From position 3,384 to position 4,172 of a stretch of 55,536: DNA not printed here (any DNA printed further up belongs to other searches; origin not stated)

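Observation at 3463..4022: Truncated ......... homing-endonuclease ORF between the functional tmRNA 3' exon/terminator and a decayed duplicate of both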

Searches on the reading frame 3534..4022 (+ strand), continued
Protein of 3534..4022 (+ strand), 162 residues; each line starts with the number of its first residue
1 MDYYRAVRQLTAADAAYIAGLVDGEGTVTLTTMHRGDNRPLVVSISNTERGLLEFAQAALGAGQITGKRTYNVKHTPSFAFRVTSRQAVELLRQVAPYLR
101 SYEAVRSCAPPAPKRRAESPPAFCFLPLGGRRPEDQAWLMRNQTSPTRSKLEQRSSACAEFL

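Call 30: find_related_loci(query=A2, collection=genome_contigs, flank=2500)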
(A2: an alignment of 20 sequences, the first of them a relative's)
Query A2 (162 aa) in genome_contigs; peptide patterns used: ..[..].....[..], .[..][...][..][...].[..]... (x = any residue, [..] = any of these).
384 stretches matched a pattern; 182 encode a relative of the query (tblastn E <= 1e-3); the best 80 are kept; 80 distinct loci.
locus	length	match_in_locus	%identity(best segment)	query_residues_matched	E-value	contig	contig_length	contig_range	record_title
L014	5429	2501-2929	67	1-129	4e-56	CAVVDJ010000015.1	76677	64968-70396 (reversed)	MAG: uncultured beta proteobacterium isolate MFD02242.bin.2.195 genome assembly, contig: contig_86498, whole genome shot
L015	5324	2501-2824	81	1-108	8e-56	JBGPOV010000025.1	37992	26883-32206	MAG: Gammaproteobacteria bacterium isolate OBJ2_061818_050_3 k141_3184607_length_37992_cov_16.0977, whole genome shotgun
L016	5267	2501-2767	78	20-108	8e-43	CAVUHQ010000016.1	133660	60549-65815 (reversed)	MAG: uncultured beta proteobacterium isolate MFD02242.bin.2.259 genome assembly, contig: contig_36413, whole genome shot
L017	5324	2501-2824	60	1-108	7e-39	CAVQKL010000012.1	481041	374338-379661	MAG: uncultured beta proteobacterium isolate MFD00031.bin.2.11 genome assembly, contig: contig_61856, whole genome shotg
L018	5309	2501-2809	63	5-107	5e-38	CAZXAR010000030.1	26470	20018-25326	MAG TPA_asm: uncultured Enterobacteriaceae bacterium isolate binchicken_co21_395 genome assembly, contig: NODE_772_lengt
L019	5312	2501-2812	60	4-107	3e-38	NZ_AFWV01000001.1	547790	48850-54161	Thiocapsa marina 5811 ctg475, whole genome shotgun sequence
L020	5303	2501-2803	63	7-107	8e-38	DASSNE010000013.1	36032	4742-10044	MAG TPA_asm: Gammaproteobacteria bacterium isolate SMAG_U1217 k141_1410798, whole genome shotgun sequence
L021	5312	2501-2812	59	4-107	1e-37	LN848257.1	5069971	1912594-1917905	Thiocapsa sp. KS1 genome assembly Thiocapsa sp. KS1, scaffold THKS1_scaffold1, whole genome shotgun sequence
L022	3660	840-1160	60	1-107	6e-38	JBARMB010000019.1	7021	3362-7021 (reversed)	MAG: Burkholderiales bacterium isolate MFD06446_ilm_asm_bin12 k127_66050, whole genome shotgun sequence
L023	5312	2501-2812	60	4-107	9e-38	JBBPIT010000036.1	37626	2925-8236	MAG: Pseudomonadota bacterium isolate BPF1-28-30_bin_3 NODE_165_length_37626_cov_17.810199, whole genome shotgun sequenc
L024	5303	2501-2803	62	7-107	2e-37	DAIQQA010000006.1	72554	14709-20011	MAG TPA_asm: Burkholderiales bacterium isolate CTOTU25577 NODE_20_length_72554_cov_7.433606, whole genome shotgun sequen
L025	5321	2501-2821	59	1-107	2e-37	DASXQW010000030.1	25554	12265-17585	MAG TPA_asm: Casimicrobiaceae bacterium isolate SMAG_U4623 k141_2483179, whole genome shotgun sequence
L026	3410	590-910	61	1-107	1e-37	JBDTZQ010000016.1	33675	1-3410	MAG: Betaproteobacteria bacterium isolate cluster4_bin.170 NODE_1600_length_33675_cov_6.940928, whole genome shotgun seq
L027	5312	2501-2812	60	4-107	4e-37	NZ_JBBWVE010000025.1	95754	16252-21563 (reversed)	MAG: Thiocapsa sp. C3-3m C3-3m-Cardenillas-CDS73, whole genome shotgun sequence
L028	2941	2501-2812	59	4-107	8e-37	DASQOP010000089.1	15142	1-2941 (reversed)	MAG TPA_asm: Burkholderiales bacterium isolate SMAG_U10806 k141_1645768, whole genome shotgun sequence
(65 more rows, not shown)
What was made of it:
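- Tried and rejected: It was replaced by an alignment-based search (call 30).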

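Call 52: search_solved_structures(query=P0002, max_evalue=1, show_alignments=2)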
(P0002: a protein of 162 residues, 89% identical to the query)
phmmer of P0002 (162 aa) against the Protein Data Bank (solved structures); distinct sequences matched with E-value up to 1: 9.
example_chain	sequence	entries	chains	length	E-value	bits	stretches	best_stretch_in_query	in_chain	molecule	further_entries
3fd2_A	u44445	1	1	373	0.00054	23.4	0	10-39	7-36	Site-specific DNA endonuclease I-MsoI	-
4cja_A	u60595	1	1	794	0.0056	20.1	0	51-107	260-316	BURRH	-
4cj9_A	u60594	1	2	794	0.0074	19.7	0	51-107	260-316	BURRH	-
6pgw_A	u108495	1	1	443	0.37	14.2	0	50-87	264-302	Protocadherin-19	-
2fld_A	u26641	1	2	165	0.41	14.1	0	11-120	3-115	DNA ENDONUCLEASE I-MSOI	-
1m5x_A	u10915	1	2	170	0.46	13.9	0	10-60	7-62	DNA endonuclease I-MsoI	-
36of_A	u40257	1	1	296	0.46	13.9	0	18-68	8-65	aHE15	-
3ko2_A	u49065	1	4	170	0.68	13.4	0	10-37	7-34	Site-specific DNA endonuclease I-MsoI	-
3mip_A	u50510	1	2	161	0.98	12.9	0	11-34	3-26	Mso-8G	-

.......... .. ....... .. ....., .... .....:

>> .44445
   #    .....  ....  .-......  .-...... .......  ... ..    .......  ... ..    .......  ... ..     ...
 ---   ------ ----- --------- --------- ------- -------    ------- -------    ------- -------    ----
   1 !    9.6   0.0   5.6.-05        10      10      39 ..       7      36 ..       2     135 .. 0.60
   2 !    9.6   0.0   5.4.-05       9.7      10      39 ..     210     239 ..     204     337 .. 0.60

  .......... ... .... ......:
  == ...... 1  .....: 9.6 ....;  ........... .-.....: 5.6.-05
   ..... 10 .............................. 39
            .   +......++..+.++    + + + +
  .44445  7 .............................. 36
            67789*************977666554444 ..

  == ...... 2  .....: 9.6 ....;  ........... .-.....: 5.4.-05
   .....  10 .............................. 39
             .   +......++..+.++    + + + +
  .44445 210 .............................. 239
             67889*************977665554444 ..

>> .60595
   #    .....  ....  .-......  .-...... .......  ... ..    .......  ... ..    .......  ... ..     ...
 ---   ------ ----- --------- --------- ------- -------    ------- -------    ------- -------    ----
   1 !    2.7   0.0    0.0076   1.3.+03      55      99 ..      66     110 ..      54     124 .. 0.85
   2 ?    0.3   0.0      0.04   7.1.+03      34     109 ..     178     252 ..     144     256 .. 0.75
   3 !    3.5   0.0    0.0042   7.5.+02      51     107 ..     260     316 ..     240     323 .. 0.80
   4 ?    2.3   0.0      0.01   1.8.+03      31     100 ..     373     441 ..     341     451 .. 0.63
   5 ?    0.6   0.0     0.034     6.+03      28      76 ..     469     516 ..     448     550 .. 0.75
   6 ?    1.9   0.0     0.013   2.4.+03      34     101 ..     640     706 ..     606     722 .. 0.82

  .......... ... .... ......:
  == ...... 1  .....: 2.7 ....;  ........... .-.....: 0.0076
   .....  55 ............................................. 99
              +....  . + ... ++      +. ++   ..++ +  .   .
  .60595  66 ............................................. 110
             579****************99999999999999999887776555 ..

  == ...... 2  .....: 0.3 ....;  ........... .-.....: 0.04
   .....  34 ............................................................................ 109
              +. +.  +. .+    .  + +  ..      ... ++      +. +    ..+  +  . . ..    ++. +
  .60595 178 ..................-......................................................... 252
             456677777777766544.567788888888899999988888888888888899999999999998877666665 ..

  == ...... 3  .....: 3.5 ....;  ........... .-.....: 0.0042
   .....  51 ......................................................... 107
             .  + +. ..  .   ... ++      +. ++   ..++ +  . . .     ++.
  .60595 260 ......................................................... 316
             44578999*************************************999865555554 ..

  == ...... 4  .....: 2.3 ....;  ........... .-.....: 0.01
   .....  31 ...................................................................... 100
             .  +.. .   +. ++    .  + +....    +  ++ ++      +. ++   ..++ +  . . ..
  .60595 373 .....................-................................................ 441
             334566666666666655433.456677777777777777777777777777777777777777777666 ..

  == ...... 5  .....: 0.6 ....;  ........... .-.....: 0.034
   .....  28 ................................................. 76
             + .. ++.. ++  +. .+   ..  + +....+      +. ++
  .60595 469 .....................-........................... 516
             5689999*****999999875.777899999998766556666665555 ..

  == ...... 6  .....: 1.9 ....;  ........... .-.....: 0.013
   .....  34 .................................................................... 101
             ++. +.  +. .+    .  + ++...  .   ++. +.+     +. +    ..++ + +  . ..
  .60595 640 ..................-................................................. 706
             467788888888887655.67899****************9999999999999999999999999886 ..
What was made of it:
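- Tried and rejected: A sequence search of PDB gave only weak I-MsoI hits (call 52), so the fold was established by prediction and Foldseek.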

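Call 53: search_protein_families(library=ncbifam, proteins=[P0002, window:3534-4022:+], max_evalue=0.01)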
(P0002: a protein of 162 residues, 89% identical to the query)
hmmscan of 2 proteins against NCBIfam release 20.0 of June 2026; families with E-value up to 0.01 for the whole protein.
P0002 (162 aa): 0 families

window:3534-4022:+ (162 aa): 0 families
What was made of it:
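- Tried and rejected: NCBIfam gave no family (call 53).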

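Call 62: predict_structure(alignment_id=A5)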
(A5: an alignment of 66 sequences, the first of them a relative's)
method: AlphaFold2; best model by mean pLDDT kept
length: 162 residues; sequences in the alignment: 66
mean_pLDDT: 88.8   pTM: 0.81
mean pLDDT of the five models: 88.8, 88.2, 88.2, 87.8, 85.6
residues with pLDDT >= 90: 115; 70-90: 26; 50-70: 18; < 50: 3
segments of 3 or more residues with pLDDT < 50: none
pLDDT, mean of each block of 10 residues (from residue 1): 76 98 97 89 96 98 90 88 96 98 97 92 90 96 71 55 59
secondary structure, 60 per line:
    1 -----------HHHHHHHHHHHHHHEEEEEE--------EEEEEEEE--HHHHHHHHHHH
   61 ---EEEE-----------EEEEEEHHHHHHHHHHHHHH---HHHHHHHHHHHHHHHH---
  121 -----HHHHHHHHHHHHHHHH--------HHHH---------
elements in order: H12-25 E26-31 E40-47 H50-60 E64-67 E79-84 H85-98 H102-117 H126-141 H150-153

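Call 65: fold_search(model_id=the predicted structure, library=pdb)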
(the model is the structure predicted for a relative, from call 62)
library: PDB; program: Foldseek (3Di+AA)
matches with E <= 10: 785; with E <= 0.001: 97
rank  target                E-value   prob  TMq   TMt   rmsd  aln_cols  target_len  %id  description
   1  5a74_A                7.4e-08  1.00  0.67  0.69   8.4       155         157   21  Crystal structure of the homing endonuclease I-CvuI in complex with its target (Sro1.3) in the presence of 2 mM Mn (released 2015-09-23)
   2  5a72_B                8.3e-08  1.00  0.67  0.69   8.4       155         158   21  Crystal structure of the homing endonuclease I-CvuI in complex with its target (Sro1.3) in the presence of 2 mM Ca (released 2015-09-23)
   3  5a72_A                8.3e-08  1.00  0.67  0.69   8.4       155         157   21  Crystal structure of the homing endonuclease I-CvuI in complex with its target (Sro1.3) in the presence of 2 mM Ca (released 2015-09-23)
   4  4aad_A                1.9e-07  1.00  0.65  0.69   3.6       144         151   17  Crystal structure of the mutant D75N I-CreI in complex with its wild- type target in absence of metal ions at the acti (released 2012-05-02)
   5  1u0d_MODEL_1_A        2.3e-07  1.00  0.64  0.67   3.6       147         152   17  Y33H Mutant of Homing endonuclease I-CreI (released 2004-11-02)
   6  3ko2_A                2.5e-07  1.00  0.66  0.66   4.1       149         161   21  I-MsoI re-designed for altered DNA cleavage specificity (-7C) (released 2010-05-19)
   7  3mxb_A                2.6e-07  1.00  0.65  0.69   3.1       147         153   16  Molecular basis of engineered meganuclease targeting of the endogenous human RAG1 locus (released 2010-10-06)
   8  2fld_B                2.6e-07  1.00  0.64  0.64   7.8       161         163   20  I-MsoI Re-Designed for Altered DNA Cleavage Specificity (released 2006-06-06)
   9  2xe0_A                2.8e-07  1.00  0.66  0.70   3.2       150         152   18  Molecular basis of engineered meganuclease targeting of the endogenous human RAG1 locus (released 2010-09-29)
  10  5a74_B                2.8e-07  1.00  0.65  0.67   8.4       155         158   20  Crystal structure of the homing endonuclease I-CvuI in complex with its target (Sro1.3) in the presence of 2 mM Mn (released 2015-09-23)
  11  2i3p_A                3.3e-07  1.00  0.68  0.72   3.0       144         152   16  K28R mutant of Homing Endonuclease I-CreI (released 2006-09-05)
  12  1bp7_A                3.3e-07  1.00  0.64  0.68   3.5       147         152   16  GROUP I MOBILE INTRON ENDONUCLEASE I-CREI COMPLEXED WITH HOMING SITE DNA (released 1999-01-06)
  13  3mip_A                3.3e-07  1.00  0.64  0.64   4.1       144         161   22  I-MsoI re-designed for altered DNA cleavage specificity (-8GCG) (released 2010-05-19)
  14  2xe0_B                3.7e-07  1.00  0.67  0.71   7.7       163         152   17  Molecular basis of engineered meganuclease targeting of the endogenous human RAG1 locus (released 2010-09-29)
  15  6fb8_B                4.0e-07  1.00  0.65  0.69   3.4       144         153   17  Crystal Structure of the I-CreI Homing Endonuclease D75N variant in complex with an altered version of its target DNA  (released 2018-07-18)
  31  2o7m_A                2.6e-06  1.00  0.66  0.69   8.6       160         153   14  The C-terminal loop of the homing endonuclease I-CreI is essential for DNA binding and cleavage. Identification of a n (released 2007-10-23)
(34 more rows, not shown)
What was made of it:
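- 3534..3851 (+): Remnant of a free-standing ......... homing-endonuclease gene, codons 1-106 (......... helix, both beta hairpins, helices 2 and 3). Model of full-length P0002 has pLDDT 88.8 and matches I-CvuI, I-CreI and I-MsoI (calls 62, 65).
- On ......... homing endonuclease, single-motif I-CreI type: Full-length relative P0002 meets it: AF2 pLDDT 88.8, Foldseek I-CvuI/I-CreI/I-MsoI TM 0.64-0.72 (calls 62, 65).
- Closest known: I-CreI / I-MsoI / I-CvuI, homodimeric single-motif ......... endonucleases. Same: Foldseek E about 1e-7 and TM 0.64-0.72 for the P0002 model (calls 62, 65).
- Closest known: I-CreI / I-MsoI / I-CvuI, homodimeric single-motif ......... endonucleases. Different: The title of PDB entry 2o7m states that the C-terminal loop of I-CreI is essential for DNA binding and cleavage (call 65).
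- Helices 102-117 and 126-141 lie beyond the window's breakpoint (calls 62, 65). The structural relatives are intron-encoded enzymes that cut at their intron insertion site (call 65; function of I-CreI from established knowledge).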

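Call 70: search_dna_similar(query=P0002, collection=phages, mode=protein, max_rows=10)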
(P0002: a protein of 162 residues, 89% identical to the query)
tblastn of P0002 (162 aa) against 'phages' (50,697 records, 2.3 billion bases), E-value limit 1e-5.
Records with a match: 31; places in all: 34; records where one place covers at least 80% of the query: 9.
Best place of each record, by identity: <60% 31.
By first word of the organism name: Gordonia 19; Caulobacter 6; Mycobacterium 3; Sphingobium 2; phage 1.
By host as written in the record: Gordonia terrae 3612 16; Caulobacter vibrioides CB15 4; Gordonia terrae NRRL B-16283 3; Sphingobium sp. IP1 2; Caulobacter vibrioides 2; Mycobacterium smegmatis mc2 155 2; unknown 1; Mycobacterium smegmatis mc2155 1.
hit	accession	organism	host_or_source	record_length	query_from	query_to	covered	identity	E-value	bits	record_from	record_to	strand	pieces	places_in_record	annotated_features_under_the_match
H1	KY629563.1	Sphingobium phage Lacusarx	Sphingobium sp. IP1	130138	8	148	87%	35.9%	1e-14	76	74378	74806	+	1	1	hypothetical protein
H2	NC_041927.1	Sphingobium phage Lacusarx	Sphingobium sp. IP1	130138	8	148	87%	35.9%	1e-14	76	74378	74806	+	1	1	HNH endonuclease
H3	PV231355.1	Caulobacter phage RBC11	Caulobacter vibrioides CB15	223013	8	137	80%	34.8%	1e-12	70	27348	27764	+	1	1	hypothetical protein (x2)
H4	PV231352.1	Caulobacter phage RBC63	Caulobacter vibrioides CB15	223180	8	137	80%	34.8%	1e-12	70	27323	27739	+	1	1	putative HNH homing endonuclease | hypothetical protein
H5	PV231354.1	Caulobacter phage RBC8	Caulobacter vibrioides CB15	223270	8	137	80%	34.8%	1e-12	70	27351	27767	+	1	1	hypothetical protein (x2)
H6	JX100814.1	Caulobacter phage CcrRogue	Caulobacter vibrioides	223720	8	137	80%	34.8%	1e-12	70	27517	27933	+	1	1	putative HNH homing endonuclease | hypothetical protein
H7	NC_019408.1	Caulobacter phage CcrRogue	Caulobacter vibrioides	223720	8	137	80%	34.8%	1e-12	70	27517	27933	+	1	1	HNH endonuclease | hypothetical protein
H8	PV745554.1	Caulobacter phage BL64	Caulobacter vibrioides CB15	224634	8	137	80%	34.8%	1e-12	70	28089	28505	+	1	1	HNH homing endonuclease | hypothetical protein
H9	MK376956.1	Gordonia phage WilliamBoone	Gordonia terrae 3612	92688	12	143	81%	30.1%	5e-13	71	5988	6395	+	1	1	22: HNH endonuclease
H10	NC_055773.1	Gordonia phage Ailee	Gordonia terrae 3612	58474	14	130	72%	32.8%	4e-10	62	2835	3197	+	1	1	4: DNA methyltransferase | 5: HNH endonuclease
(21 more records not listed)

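Call 71: search_dna_similar(query=P0002, collection=plasmids, mode=protein, max_rows=10)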
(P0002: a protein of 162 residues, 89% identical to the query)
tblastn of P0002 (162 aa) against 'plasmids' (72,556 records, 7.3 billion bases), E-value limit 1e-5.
No match.
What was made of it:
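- Tried and rejected: Plasmids hold none (calls 70, 71).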

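Call 72: find_encoding_contigs(protein=P0003, flank=3000, max_places=2)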
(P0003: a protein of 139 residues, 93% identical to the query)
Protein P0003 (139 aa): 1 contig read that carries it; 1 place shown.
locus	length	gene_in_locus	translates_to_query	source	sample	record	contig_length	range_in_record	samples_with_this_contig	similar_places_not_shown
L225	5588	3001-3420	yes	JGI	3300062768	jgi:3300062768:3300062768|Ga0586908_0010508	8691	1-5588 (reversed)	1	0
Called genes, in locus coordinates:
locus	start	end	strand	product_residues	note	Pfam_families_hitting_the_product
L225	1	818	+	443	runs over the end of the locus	PF01979:Amidohydro_1, PF07969:Amidohydro_3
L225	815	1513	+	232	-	PF02353:CMAS, PF01209:Ubie_methyltran, PF05175:MTS, PF06325:PrmA, PF13489:Methyltransf_23, PF13847:Methyltransf_31, PF08241:Methyltransf_11, PF08242:Methyltransf_12, +5 more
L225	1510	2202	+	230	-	PF00702:Hydrolase, PF12710:HAD, PF13419:HAD_2, PF13242:Hydrolase_like (weak)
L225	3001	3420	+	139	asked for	PF14528:LAGLIDADG_3 (weak)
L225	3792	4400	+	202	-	PF13505:OMP_b-brl (weak)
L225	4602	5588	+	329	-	?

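Call 73: find_encoding_contigs(protein=P0016, flank=3000, max_places=2)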
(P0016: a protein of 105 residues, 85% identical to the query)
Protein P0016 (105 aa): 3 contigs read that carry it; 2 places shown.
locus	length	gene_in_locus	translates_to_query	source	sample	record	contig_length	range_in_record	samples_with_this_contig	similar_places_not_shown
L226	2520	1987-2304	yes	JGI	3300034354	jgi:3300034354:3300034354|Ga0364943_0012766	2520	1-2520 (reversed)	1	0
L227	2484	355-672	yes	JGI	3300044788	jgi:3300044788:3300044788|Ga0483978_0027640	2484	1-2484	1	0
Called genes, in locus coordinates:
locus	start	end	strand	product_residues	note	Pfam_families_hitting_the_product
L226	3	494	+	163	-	?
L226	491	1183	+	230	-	PF00702:Hydrolase, PF12710:HAD, PF13419:HAD_2, PF13242:Hydrolase_like (weak)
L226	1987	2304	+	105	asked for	-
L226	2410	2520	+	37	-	?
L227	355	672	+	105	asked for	-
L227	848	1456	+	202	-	PF13505:OMP_b-brl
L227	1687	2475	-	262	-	PF01734:Patatin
